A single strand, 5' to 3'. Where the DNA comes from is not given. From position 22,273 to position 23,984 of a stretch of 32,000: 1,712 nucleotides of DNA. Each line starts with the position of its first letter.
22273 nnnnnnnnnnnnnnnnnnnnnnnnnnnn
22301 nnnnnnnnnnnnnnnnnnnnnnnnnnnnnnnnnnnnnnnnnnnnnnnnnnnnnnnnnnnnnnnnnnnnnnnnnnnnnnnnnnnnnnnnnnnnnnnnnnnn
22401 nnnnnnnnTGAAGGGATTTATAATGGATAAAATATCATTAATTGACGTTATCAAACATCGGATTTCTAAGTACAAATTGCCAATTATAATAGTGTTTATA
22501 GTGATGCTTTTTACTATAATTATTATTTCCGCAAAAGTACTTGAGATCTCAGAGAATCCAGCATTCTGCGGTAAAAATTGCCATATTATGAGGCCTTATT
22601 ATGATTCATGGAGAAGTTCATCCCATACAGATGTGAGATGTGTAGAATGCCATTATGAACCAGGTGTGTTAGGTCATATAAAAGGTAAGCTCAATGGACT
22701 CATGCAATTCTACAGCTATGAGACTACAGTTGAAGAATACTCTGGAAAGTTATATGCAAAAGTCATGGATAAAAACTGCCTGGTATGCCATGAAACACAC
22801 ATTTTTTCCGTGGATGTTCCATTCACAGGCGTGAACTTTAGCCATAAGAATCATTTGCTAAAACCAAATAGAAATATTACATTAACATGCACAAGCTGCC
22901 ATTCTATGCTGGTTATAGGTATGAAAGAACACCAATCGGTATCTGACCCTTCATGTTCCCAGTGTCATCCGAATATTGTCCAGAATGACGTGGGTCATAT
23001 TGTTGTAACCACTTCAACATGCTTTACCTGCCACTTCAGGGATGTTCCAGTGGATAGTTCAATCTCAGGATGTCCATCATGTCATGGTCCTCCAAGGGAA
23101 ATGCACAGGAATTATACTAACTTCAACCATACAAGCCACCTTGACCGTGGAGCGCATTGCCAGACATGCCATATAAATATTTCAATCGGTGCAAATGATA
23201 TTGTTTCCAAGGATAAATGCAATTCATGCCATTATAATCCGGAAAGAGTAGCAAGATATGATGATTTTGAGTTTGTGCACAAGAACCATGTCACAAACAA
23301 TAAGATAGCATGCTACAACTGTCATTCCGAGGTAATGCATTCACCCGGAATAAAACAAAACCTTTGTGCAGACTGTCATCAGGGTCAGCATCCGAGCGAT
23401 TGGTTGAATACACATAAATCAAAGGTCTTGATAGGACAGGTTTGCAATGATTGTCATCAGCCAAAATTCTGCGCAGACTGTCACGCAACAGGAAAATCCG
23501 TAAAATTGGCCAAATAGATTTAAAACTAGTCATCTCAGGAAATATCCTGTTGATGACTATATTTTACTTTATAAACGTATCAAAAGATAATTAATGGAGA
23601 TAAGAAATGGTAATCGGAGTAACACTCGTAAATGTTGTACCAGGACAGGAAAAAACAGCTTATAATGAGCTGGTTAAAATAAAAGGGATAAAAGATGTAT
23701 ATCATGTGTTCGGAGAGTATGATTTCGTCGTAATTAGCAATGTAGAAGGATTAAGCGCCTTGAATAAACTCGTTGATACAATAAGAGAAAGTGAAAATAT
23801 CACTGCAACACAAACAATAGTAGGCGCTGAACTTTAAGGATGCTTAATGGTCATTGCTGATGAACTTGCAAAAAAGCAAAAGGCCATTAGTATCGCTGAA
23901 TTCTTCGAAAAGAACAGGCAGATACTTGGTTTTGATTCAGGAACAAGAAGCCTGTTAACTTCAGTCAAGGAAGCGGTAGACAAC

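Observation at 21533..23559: Two-gene module: quinol-dehydrogenase-like 13-haem membrane cytochrome plus lipid-anchored pentahaem partner, a self-contained membrane-to-surface electron conduit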

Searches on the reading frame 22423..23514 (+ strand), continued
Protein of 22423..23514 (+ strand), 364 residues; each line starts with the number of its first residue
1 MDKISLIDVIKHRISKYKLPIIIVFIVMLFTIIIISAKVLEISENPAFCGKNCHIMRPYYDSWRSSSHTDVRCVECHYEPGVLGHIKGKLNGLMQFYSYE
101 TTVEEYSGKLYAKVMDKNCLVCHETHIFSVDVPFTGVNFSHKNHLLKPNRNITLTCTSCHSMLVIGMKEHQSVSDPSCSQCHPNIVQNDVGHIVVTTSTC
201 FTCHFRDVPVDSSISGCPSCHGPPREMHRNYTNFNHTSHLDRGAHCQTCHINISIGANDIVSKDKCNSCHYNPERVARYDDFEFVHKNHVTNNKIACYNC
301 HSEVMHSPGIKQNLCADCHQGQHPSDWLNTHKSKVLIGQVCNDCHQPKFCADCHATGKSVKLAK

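Call 80: find_encoding_contigs(protein=P0410, flank=5000, max_places=1)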
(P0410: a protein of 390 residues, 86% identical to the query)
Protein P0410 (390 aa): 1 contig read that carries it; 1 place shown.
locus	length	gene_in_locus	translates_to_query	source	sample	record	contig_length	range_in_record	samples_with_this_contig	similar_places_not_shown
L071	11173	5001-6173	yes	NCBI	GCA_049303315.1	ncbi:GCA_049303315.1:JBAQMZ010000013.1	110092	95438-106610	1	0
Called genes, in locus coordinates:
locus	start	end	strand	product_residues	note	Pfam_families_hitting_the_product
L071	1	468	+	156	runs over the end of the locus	PF09821:AAA_assoc_C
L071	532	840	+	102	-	PF02416:TatA_B_E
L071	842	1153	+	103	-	PF02416:TatA_B_E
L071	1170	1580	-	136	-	PF28505:DUF1699_N, PF08004:DUF1699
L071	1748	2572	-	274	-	PF00731:AIRC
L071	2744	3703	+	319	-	PF13435:Cytochrome_C554 (faint), PF14522:Cytochrome_C7 (faint), PF14537:Cytochrom_c3_2 (weak)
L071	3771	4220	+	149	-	PF14522:Cytochrome_C7 (weak)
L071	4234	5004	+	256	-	PF00037:Fer4 (weak), PF12797:Fer4_2 (weak), PF13183:Fer4_8, PF12838:Fer4_7, PF13247:Fer4_11, PF13237:Fer4_10 (weak), PF00037:Fer4 (weak), PF12837:Fer4_6 (weak), +6 more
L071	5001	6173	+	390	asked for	PF03916:NrfD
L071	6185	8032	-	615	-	PF01850:PIN, PF00437:T2SSE, PF00013:KH_1 (faint)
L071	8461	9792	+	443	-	PF03951:Gln-synt_N, PF00120:Gln-synt_C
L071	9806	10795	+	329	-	PF08461:WHD_RNase_R, PF01995:NRD1_2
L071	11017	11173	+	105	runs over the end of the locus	PF06249:EutQ (weak), PF05899:Cupin_3 (weak), PF07883:Cupin_2 (weak)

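Call 81: find_encoding_contigs(protein=P0407, flank=5000, max_places=1)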
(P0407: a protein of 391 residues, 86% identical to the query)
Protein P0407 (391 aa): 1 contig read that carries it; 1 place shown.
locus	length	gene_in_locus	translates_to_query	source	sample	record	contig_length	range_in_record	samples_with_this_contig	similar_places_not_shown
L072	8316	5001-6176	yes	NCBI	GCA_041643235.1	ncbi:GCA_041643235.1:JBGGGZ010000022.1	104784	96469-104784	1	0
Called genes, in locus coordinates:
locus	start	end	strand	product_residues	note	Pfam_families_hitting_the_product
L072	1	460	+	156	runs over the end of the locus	PF09821:AAA_assoc_C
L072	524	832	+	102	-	PF02416:TatA_B_E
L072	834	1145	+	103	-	PF02416:TatA_B_E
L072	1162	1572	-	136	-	PF28505:DUF1699_N, PF08004:DUF1699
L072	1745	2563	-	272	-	PF00731:AIRC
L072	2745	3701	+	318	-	PF14522:Cytochrome_C7 (faint), PF14537:Cytochrom_c3_2 (faint)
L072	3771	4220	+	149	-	-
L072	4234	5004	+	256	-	PF13183:Fer4_8 (weak), PF12838:Fer4_7, PF13247:Fer4_11, PF13237:Fer4_10 (weak), PF00037:Fer4 (weak), PF12837:Fer4_6 (weak), PF12838:Fer4_7 (weak), PF13237:Fer4_10 (weak), +6 more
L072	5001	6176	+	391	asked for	PF03916:NrfD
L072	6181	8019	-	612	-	PF01850:PIN, PF00437:T2SSE, PF00013:KH_1 (weak)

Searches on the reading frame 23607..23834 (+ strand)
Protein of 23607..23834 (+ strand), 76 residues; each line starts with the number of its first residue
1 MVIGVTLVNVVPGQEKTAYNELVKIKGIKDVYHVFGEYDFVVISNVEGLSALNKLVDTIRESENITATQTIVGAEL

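Call 12: search_protein_families(library=pfam, proteins=[window:23607-23834:+], max_evalue=0.001)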
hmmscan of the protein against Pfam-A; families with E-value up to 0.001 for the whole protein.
window:23607-23834:+ (76 aa): 1 family
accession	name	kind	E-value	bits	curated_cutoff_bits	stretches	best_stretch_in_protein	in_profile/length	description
PF01037.27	AsnC_trans_reg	-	1.2e-09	38.3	25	1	7-72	2-69/73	Lrp/AsnC ligand binding domain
